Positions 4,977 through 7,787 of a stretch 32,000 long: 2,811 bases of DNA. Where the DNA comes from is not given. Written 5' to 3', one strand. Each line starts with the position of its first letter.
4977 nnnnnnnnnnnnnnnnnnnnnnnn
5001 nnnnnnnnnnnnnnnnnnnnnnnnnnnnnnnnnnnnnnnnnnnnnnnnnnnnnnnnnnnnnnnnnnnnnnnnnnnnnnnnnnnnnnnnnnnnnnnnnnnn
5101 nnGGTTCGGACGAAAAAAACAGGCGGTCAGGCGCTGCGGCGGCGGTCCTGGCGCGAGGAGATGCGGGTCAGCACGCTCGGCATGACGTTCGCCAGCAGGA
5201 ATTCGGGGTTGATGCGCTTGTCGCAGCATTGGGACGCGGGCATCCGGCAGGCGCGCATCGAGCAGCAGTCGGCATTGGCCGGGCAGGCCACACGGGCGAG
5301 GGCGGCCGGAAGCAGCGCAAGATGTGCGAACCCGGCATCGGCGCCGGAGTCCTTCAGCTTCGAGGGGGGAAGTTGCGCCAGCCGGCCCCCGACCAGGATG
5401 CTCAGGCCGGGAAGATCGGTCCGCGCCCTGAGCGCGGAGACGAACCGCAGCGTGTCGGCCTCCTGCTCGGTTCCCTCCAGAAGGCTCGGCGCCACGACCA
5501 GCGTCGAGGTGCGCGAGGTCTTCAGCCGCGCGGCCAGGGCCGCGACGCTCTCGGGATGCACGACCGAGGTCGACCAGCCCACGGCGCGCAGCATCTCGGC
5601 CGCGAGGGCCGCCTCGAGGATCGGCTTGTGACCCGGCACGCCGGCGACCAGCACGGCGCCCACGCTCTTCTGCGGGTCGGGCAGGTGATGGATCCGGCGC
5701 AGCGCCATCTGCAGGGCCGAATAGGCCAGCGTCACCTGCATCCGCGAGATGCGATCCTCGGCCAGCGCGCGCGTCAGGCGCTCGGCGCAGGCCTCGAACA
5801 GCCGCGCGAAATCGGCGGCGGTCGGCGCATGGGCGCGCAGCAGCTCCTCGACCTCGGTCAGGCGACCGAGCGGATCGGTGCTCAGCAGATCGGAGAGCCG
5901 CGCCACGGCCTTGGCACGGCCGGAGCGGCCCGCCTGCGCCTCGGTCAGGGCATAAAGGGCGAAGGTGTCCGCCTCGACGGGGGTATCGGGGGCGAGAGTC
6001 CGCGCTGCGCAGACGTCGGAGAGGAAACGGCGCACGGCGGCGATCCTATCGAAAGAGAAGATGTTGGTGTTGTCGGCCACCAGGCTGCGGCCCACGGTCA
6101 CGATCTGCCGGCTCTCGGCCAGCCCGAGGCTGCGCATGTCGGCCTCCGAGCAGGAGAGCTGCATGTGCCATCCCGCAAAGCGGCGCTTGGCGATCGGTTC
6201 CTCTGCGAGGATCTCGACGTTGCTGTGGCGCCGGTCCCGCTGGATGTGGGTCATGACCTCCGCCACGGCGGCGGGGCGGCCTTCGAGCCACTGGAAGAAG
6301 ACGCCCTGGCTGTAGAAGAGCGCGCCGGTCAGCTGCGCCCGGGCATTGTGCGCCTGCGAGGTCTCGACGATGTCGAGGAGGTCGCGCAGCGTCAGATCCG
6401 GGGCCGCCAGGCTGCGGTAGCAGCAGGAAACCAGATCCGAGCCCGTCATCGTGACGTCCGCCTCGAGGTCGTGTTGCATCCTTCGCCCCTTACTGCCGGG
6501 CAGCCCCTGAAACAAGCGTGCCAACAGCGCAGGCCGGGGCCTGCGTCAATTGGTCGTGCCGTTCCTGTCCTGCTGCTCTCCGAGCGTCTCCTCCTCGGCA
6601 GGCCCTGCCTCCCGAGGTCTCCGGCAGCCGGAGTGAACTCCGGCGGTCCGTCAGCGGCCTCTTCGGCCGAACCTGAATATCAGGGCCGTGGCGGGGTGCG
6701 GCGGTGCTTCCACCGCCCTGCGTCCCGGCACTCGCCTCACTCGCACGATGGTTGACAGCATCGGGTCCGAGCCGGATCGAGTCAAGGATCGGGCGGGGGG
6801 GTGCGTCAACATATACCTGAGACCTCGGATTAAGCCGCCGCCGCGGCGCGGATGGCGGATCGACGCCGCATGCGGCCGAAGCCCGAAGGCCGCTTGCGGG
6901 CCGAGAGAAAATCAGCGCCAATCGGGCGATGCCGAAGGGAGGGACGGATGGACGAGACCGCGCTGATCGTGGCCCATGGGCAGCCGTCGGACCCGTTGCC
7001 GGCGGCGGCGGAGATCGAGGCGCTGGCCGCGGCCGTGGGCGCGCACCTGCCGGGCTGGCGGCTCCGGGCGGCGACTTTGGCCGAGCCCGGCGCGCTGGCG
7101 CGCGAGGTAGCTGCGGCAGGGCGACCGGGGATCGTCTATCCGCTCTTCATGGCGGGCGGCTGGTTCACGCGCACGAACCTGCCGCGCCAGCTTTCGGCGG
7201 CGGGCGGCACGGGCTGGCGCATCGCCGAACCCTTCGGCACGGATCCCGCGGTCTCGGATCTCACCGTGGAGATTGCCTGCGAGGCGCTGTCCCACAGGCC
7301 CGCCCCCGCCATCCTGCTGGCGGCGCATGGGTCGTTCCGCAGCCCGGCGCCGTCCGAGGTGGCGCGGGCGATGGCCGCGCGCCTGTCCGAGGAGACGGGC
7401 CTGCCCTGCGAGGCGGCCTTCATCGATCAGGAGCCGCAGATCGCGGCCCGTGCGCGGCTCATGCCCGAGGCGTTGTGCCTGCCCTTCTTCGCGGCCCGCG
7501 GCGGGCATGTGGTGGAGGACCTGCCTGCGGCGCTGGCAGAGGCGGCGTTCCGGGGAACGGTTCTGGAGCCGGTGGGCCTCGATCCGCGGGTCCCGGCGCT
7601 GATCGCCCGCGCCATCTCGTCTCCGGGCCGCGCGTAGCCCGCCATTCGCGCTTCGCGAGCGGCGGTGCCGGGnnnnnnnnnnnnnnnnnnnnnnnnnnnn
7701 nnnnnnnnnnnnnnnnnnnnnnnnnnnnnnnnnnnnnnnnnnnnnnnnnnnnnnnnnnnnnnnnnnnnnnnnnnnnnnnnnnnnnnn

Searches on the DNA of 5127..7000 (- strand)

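Call 4: search_rna_families(source=window, start=6400, end=7000, threshold=evalue, max_evalue=10, show_alignments=5)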
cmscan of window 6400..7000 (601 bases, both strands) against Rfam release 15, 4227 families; matches with E-value up to 10: 3.
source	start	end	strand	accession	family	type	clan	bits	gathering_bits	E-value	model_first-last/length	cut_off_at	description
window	6906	6968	+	RF02496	Atu_At1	Gene; sRNA;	-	15.9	60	8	1-108/108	no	Rhizobiales sRNA Atu_At1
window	6625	6669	-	RF02915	DUF3800-VI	Cis-reg;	-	14.5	35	6.2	1-52/52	no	DUF3800-VI RNA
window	6590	6648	+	RF02791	CcsR1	Gene; sRNA;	-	11.8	65.3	5.7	1-83/83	no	Conserved CCUCCUCCC motif stress-induced RNA 1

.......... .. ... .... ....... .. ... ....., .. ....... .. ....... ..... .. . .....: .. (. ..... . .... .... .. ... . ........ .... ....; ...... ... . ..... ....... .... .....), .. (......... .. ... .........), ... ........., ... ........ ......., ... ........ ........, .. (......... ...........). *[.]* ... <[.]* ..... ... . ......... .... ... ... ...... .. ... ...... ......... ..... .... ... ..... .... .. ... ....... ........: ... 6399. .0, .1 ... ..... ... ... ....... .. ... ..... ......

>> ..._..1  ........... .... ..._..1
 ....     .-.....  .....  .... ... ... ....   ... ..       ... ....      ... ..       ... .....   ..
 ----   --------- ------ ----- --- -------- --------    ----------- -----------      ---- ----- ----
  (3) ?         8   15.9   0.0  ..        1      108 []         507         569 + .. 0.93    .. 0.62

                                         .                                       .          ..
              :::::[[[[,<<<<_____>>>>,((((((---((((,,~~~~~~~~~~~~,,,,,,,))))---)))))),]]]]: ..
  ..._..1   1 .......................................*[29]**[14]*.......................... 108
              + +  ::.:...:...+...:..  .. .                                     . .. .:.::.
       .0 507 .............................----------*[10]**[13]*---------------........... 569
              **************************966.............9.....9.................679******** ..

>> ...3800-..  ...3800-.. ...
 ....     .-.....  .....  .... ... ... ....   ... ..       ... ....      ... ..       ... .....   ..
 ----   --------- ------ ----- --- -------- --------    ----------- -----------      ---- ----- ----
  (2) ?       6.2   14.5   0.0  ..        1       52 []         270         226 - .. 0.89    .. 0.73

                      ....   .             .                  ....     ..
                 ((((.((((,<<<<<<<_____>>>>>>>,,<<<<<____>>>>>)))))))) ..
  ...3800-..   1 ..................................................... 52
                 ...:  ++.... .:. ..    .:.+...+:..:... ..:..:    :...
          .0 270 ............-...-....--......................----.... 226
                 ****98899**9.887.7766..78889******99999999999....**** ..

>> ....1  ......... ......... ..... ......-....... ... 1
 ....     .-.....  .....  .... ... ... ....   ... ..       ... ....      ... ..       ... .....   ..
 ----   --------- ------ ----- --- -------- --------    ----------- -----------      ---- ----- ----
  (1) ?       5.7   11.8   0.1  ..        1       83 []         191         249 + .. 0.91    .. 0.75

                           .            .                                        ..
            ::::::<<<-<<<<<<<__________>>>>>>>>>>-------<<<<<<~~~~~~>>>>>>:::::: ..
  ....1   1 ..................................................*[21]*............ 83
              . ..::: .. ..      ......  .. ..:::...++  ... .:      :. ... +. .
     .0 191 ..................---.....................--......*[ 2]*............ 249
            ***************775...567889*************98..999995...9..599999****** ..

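Call 24: search_rna_families(sources=[L001, L002, L003, L004, L005, L006, L085], threshold=gathering)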
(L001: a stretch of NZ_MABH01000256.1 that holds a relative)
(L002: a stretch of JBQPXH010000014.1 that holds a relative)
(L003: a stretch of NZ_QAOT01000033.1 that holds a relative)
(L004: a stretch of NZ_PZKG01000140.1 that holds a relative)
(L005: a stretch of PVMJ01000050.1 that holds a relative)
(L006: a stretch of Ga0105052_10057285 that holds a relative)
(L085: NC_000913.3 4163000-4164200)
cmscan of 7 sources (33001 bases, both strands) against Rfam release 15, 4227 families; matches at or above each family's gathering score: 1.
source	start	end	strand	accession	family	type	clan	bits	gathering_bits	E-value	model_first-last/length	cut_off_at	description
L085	385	574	+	RF00174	Cobalamin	Cis-reg; riboswitch;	CL00101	87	31.5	2.2e-20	1-189/189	no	Cobalamin riboswitch aptamer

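Call 31: search_rna_families(source=window, start=6570, end=6760, threshold=evalue, max_evalue=10, show_alignments=3)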
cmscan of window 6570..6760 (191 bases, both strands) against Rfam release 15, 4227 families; matches with E-value up to 10: 3.
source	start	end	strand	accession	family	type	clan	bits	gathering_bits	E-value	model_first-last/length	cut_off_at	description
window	6625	6669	-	RF02915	DUF3800-VI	Cis-reg;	-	14.5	35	2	1-52/52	no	DUF3800-VI RNA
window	6602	6674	+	RF01680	P5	Gene; sRNA;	-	12.5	60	6.6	1-71/71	no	Pseudomonas sRNA P5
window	6590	6648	+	RF02791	CcsR1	Gene; sRNA;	-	11.7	65.3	1.8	1-83/83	no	Conserved CCUCCUCCC motif stress-induced RNA 1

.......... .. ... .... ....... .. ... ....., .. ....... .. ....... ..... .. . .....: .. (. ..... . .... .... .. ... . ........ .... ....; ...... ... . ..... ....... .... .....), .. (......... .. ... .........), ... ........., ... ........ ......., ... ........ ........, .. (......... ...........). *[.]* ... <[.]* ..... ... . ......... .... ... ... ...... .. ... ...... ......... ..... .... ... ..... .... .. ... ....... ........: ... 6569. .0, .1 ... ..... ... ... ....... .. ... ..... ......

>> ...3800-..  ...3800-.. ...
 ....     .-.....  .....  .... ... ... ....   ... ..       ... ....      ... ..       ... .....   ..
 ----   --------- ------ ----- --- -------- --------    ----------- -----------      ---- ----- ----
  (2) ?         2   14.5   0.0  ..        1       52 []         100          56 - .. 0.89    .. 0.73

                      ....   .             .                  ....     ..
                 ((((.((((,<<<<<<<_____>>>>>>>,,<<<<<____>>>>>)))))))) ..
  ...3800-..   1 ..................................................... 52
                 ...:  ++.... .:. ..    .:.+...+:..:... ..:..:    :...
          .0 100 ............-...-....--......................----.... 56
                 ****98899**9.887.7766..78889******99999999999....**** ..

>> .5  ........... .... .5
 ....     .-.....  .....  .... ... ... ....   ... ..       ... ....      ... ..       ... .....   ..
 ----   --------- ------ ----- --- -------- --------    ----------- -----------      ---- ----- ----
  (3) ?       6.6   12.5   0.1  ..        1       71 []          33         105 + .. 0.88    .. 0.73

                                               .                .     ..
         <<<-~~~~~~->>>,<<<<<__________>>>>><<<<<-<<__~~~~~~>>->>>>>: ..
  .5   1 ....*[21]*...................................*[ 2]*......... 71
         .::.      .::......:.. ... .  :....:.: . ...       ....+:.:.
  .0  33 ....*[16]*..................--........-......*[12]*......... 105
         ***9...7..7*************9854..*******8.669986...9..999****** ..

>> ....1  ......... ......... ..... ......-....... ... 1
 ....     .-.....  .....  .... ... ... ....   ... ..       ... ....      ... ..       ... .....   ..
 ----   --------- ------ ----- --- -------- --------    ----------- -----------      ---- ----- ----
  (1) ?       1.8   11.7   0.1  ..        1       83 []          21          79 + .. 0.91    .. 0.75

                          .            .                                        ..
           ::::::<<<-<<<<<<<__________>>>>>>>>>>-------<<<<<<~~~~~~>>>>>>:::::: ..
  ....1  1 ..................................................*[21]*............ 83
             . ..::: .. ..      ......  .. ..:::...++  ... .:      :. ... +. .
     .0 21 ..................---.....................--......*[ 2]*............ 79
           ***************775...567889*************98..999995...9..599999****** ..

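Call 45: search_rna_families(sources=[L086, L087, L089, L090, L091, L092], threshold=gathering)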
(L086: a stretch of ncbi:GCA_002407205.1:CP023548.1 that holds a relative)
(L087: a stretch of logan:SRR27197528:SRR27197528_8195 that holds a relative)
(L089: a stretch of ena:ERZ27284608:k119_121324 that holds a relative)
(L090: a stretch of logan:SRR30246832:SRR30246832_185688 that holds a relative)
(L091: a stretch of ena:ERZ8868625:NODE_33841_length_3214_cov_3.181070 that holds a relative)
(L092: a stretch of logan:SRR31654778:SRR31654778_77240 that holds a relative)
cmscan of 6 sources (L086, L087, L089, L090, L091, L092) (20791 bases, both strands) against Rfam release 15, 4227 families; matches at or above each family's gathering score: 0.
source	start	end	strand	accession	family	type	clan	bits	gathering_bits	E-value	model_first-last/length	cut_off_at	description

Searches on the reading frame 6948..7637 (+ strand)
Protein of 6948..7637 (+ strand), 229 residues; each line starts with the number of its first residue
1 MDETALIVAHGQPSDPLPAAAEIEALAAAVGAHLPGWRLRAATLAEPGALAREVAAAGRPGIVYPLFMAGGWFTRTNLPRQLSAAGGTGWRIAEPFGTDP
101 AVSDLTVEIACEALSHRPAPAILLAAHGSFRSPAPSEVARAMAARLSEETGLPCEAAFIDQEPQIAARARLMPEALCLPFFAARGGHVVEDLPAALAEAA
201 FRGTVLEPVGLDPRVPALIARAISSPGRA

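Call 29: search_protein_families(library=pfam, proteins=[window:6948-7637:+])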
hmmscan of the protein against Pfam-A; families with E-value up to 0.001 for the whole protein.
window:6948-7637:+ (229 aa): 1 family
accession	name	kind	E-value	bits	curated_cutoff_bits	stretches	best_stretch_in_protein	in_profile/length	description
PF01903.22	CbiX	-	1.9e-14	54.3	22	1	127-220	1-105/106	CbiX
